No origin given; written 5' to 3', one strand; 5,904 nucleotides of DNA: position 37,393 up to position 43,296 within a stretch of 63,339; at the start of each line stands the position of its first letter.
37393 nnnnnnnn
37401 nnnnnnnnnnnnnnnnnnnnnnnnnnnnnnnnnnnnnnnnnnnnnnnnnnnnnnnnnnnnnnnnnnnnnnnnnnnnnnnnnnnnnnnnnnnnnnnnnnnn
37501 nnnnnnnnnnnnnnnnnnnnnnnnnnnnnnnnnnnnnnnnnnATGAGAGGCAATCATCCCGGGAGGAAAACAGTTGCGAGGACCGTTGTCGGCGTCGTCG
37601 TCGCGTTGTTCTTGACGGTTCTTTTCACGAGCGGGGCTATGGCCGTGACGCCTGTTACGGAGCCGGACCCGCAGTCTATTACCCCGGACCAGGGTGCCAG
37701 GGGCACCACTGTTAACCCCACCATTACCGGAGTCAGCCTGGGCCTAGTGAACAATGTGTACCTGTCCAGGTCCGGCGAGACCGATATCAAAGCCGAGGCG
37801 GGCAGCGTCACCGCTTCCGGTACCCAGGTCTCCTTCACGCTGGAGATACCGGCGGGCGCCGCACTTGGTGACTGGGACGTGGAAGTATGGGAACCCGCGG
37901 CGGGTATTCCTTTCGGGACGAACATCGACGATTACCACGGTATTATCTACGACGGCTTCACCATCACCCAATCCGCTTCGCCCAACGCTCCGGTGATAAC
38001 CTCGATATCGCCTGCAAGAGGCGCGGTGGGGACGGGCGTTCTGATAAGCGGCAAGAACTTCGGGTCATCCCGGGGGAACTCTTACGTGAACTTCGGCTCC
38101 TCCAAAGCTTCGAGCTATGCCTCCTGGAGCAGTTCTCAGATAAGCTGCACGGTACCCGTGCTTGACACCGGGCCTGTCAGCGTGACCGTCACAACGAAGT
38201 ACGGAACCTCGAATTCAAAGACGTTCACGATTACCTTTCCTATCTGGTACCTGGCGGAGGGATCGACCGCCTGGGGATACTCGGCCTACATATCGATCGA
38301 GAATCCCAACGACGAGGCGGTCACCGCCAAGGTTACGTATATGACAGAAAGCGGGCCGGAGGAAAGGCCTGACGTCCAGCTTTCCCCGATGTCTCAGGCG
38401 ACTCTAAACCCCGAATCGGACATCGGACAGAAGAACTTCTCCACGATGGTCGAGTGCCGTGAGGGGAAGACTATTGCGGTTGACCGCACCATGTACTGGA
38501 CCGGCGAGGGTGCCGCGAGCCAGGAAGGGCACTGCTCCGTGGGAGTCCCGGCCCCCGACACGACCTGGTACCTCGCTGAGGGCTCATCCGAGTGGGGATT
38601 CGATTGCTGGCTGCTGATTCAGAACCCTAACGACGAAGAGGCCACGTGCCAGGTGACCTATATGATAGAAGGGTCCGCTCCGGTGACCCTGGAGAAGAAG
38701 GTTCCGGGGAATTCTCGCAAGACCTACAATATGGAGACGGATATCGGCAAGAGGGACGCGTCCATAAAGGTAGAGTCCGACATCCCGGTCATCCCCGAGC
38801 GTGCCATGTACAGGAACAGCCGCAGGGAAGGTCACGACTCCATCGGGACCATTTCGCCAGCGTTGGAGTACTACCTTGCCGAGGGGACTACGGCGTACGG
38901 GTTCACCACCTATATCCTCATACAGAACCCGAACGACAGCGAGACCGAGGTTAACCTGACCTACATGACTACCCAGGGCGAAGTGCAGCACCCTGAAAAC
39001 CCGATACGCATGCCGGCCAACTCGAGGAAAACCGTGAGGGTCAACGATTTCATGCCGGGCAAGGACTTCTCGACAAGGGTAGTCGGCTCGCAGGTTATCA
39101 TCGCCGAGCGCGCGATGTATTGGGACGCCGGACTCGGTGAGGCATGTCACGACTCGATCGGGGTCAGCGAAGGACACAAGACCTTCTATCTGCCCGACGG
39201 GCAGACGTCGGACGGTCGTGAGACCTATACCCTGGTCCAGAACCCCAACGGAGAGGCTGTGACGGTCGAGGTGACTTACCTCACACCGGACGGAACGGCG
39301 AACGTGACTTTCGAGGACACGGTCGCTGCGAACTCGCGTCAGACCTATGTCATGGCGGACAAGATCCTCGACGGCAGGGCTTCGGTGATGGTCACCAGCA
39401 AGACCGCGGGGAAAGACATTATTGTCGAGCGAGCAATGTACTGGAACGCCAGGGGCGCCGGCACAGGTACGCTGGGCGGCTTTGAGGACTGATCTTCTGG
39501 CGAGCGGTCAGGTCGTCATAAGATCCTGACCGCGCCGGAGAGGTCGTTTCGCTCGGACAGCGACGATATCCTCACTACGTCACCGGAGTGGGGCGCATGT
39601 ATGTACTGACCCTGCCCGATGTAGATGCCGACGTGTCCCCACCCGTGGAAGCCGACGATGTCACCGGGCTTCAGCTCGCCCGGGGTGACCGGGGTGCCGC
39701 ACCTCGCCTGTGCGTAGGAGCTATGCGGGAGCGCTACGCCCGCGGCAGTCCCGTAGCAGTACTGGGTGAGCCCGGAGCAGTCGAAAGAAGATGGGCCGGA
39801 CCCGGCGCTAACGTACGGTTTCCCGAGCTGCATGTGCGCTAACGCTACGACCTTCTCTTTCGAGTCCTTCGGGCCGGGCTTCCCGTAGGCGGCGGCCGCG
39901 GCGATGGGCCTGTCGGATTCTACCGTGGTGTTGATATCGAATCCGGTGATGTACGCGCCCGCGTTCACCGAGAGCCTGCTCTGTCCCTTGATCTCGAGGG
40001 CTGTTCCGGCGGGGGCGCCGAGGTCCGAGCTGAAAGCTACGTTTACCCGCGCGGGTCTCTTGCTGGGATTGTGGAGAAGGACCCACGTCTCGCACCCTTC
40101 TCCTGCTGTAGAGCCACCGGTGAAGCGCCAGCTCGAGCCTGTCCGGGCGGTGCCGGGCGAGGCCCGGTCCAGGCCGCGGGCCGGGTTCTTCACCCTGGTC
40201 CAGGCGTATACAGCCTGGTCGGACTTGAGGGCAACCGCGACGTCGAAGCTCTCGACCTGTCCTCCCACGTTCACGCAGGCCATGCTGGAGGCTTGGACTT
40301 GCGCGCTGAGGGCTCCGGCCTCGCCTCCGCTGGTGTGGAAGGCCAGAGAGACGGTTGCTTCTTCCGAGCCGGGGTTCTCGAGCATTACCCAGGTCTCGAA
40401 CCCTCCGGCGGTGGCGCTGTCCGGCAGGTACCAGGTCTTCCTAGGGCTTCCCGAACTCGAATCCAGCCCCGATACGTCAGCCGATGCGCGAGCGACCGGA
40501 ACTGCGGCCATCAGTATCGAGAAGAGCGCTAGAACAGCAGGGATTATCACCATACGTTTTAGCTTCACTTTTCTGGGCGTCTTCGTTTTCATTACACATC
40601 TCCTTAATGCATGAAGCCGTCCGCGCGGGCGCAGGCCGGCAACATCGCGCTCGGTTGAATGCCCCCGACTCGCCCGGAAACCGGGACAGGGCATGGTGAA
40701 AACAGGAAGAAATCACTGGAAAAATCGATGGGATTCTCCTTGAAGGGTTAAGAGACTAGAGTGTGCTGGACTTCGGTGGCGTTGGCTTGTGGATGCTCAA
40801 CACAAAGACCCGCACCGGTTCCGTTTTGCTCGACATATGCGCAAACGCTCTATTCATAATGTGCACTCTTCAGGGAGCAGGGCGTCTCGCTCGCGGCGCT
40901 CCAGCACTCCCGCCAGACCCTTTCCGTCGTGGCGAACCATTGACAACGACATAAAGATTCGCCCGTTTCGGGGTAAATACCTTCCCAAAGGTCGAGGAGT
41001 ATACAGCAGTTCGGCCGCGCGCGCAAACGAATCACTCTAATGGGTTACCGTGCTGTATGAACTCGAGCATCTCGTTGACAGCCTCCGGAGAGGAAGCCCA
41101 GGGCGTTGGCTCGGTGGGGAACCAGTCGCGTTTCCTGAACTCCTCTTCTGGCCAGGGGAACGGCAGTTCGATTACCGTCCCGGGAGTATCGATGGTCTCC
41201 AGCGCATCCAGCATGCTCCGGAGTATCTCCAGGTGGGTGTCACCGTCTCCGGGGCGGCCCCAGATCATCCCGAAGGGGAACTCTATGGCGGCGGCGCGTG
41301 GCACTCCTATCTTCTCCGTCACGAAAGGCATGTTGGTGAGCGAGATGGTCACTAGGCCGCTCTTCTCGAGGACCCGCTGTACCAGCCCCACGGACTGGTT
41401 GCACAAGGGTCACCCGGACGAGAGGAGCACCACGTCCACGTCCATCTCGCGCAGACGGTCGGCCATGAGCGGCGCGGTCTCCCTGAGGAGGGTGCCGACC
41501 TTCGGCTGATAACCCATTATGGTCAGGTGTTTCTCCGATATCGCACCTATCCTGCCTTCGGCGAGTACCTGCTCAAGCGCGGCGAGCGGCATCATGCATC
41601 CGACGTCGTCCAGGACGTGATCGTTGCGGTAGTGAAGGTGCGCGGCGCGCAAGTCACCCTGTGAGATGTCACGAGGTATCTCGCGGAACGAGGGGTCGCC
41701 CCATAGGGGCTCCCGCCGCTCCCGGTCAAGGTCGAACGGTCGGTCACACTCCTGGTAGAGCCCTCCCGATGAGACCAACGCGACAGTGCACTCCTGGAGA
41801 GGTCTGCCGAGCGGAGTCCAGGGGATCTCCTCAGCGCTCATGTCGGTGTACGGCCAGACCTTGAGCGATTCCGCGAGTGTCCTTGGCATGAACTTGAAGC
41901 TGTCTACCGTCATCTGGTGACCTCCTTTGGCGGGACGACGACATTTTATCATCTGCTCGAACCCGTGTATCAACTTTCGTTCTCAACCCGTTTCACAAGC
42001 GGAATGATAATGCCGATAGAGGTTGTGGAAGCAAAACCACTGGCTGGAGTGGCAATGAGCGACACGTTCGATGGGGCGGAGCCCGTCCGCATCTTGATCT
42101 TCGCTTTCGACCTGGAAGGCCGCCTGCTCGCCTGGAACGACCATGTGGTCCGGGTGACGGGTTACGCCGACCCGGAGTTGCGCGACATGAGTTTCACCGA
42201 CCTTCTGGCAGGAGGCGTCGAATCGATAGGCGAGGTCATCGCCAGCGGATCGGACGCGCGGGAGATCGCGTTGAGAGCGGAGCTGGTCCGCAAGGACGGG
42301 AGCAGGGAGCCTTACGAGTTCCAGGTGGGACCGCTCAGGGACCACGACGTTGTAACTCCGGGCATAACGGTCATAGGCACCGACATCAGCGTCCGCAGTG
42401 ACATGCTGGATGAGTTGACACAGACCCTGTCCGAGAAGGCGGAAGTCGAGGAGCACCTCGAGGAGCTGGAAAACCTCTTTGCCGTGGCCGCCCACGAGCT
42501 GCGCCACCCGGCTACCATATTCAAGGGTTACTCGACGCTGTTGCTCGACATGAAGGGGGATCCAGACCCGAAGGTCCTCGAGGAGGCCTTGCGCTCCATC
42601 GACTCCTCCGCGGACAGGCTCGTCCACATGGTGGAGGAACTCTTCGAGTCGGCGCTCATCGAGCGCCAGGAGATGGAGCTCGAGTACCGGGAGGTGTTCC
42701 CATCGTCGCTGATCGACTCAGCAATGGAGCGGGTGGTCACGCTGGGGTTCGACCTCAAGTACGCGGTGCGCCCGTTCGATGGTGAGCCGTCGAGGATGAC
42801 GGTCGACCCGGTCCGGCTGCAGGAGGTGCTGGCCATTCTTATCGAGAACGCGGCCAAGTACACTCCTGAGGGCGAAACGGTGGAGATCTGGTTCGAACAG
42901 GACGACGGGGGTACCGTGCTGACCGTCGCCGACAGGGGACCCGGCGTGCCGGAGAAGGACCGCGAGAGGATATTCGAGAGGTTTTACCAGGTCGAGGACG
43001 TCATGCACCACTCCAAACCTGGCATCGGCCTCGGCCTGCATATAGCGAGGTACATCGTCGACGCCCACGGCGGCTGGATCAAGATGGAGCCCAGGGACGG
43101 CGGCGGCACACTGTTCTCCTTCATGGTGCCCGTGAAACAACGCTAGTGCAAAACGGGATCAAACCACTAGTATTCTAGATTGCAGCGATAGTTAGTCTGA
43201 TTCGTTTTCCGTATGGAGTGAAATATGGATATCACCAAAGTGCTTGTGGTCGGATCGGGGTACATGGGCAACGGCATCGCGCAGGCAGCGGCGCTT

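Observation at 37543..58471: Unassigned ~105-125 aa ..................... repeat module on four secreted proteins with different partner domains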

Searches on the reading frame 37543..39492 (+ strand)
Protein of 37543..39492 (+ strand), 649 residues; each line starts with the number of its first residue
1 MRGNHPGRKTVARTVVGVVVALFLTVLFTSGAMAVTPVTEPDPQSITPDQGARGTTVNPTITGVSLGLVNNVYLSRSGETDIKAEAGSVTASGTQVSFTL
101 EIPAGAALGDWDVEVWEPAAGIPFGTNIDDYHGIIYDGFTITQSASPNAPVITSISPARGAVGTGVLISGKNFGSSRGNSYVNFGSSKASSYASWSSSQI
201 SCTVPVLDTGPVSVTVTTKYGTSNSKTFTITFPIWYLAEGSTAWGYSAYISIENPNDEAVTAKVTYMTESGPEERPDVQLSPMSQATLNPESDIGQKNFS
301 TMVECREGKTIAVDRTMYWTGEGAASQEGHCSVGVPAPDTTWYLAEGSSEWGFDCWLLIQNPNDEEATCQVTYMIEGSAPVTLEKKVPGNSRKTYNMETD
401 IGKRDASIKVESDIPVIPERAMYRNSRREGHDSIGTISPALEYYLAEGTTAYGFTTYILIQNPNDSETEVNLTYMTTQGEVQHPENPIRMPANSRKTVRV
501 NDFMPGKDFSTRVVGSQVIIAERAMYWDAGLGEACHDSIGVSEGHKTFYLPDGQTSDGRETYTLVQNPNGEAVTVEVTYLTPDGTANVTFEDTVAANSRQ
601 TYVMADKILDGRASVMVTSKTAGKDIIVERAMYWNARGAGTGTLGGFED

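Call 3: search_protein_families(library=pfam, proteins=[window:37543-39492:+], max_evalue=0.1)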
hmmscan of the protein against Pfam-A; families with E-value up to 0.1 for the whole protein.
window:37543-39492:+ (649 aa): 7 families
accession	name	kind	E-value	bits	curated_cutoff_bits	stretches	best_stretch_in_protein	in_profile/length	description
PF18986.5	DUF5719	-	2.5e-18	66.7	26.2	2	438-508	48-119/319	Family of unknown function (DUF5719)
PF01833.30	TIG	-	4.6e-15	55.8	20.9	1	150-230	1-84/84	IPT/TIG domain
PF24053.1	DUF7356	-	0.0081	16.5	27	0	456-501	37-79/105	Domain of unknown function (DUF7356)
PF23639.1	DUF7146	-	0.026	15.3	27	0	564-590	62-88/105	Domain of unknown function (DUF7146)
PF06030.18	WxLIP_PGBD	-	0.058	13.9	27.3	0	449-516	54-116/121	WxL Interacting Protein, peptidoglycan binding domain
PF14734.12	DUF4469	-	0.089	13.2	22.6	0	191-227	57-94/101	Domain of unknown function (DUF4469) with IG-like fold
PF22345.2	GLMA_C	-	0.095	12.8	27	0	246-267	14-34/132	GLMA, C-terminal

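Call 4: search_protein_families(library=ncbifam, proteins=[window:37543-39492:+], max_evalue=0.1)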
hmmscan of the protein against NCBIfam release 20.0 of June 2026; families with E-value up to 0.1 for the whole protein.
window:37543-39492:+ (649 aa): 1 family
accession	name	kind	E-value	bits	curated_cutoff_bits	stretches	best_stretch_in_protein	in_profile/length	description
NF058597.1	CoaZ_rpt_PGGG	domain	4.3e-07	29.9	30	1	149-230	2-88/88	choice-of-anchor Z repeating domain-containing protein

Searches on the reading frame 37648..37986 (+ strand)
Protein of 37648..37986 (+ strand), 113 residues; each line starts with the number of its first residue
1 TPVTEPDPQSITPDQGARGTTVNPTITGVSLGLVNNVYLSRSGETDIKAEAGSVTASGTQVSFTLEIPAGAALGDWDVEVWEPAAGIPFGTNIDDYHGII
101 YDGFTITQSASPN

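Call 61: search_protein_families(library=pfam, proteins=[window:37648-37986:+], max_evalue=1)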
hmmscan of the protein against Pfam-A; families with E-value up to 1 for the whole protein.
window:37648-37986:+ (113 aa): 1 family
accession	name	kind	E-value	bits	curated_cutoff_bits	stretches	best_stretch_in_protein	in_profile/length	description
PF01835.25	MG2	-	0.022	15.5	32.8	1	36-80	37-80/96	MG2 domain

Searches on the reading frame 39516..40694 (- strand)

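Call 3: search_protein_families(library=pfam, proteins=[window:39516-40694:-], max_evalue=0.1)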
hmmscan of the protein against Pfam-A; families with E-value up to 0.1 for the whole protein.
window:39516-40694:- (392 aa): 4 families
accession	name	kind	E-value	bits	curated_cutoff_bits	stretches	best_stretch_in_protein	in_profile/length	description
PF00877.26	NLPC_P60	-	2.7e-23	82.4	23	1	291-382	1-94/105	NlpC/P60 family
PF18986.5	DUF5719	-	5.1e-07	29.5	26.2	2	183-247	47-105/319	Family of unknown function (DUF5719)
PF14545.12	DBB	-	0.0029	17.9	22.2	1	100-169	14-82/139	Dof, BCAP, and BANK (DBB) motif,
PF05708.18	Peptidase_C92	-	0.085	13.3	27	0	276-325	78-128/166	Permuted papain-like amidase enzyme, YaeF/YiiX, C92 family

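Call 4: search_protein_families(library=ncbifam, proteins=[window:39516-40694:-], max_evalue=0.1)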
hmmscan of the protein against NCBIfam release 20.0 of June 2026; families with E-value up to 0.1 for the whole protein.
window:39516-40694:- (392 aa): 8 families
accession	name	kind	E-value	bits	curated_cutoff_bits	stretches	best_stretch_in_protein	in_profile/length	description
NF038345.1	wall_hydro_RipC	exception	1.5e-28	100.3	425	1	267-380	239-352/362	peptidoglycan hydrolase RipC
NF046048.1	NlpC_P60_DIP1281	equivalog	1e-19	70.8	517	1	304-382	498-577/587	DIP1281 family NlpC/P60 protein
NF010495.0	PRK13914.1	equivalog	2.2e-19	69.8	647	1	275-371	362-460/481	invasion associated endopeptidase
NF008096.1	PRK10838.1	equivalog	1.2e-13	51.2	186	1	291-381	80-172/189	bifunctional murein DD-endopeptidase/murein LD-carboxypeptidase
NF033741.1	NlpC_p60_RipA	exception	8.6e-13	48.1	625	1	296-379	358-442/457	NlpC/P60 family peptidoglycan endopeptidase RipA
NF033742.1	NlpC_p60_RipB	exception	2.4e-12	46.9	335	1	295-380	106-192/206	NlpC/P60 family peptidoglycan endopeptidase RipB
NF033743.1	NlpC_inact_RipD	exception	3.3e-12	46.3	215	1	295-380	84-168/181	NlpC/P60 family peptidoglycan-binding protein RipD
NF040678.1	EntFM_CwpFM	equivalog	2.9e-11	43.1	720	1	273-381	306-417/430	enterotoxin EntFM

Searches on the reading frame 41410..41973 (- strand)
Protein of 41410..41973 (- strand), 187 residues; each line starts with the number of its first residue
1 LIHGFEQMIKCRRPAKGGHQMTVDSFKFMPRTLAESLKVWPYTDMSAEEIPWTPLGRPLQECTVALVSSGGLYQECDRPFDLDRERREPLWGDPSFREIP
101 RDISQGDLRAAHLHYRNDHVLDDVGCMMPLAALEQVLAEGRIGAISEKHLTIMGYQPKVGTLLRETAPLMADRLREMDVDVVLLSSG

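Call 34: search_protein_families(library=pfam, proteins=[window:41410-41973:-], max_evalue=0.001)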
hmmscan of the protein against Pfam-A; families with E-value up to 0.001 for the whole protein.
window:41410-41973:- (187 aa): 1 family
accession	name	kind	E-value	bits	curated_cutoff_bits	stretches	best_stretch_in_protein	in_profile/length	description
PF07355.17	GRDB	-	1.4e-08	34.8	22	1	47-186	211-346/347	Glycine/sarcosine/betaine reductase selenoprotein B (GRDB)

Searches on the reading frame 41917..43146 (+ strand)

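Call 34: search_protein_families(library=pfam, proteins=[window:41917-43146:+], max_evalue=0.001)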
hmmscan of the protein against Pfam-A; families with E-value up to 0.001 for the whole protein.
window:41917-43146:+ (409 aa): 6 families
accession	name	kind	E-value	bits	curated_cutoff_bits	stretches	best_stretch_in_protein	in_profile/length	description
PF02518.31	HATPase_c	-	1.6e-26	93.4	26.4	1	297-407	2-110/111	Histidine kinase-, DNA gyrase B-, and HSP90-like ATPase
PF00512.31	HisKA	-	1.3e-09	38.4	26.9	1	184-249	2-64/66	His Kinase A (phospho-acceptor) domain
PF13426.13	PAS_9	-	4e-09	37.1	27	1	65-158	8-102/103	PAS domain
PF08448.16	PAS_4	-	1.3e-06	29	23.1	1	60-160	7-108/110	PAS fold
PF00989.32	PAS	-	2.8e-05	24.5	22.6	1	61-157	14-113/113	PAS fold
PF13581.12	HATPase_c_2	-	7.6e-05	23.2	27.4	1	301-384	36-112/127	Histidine kinase-like ATPase domain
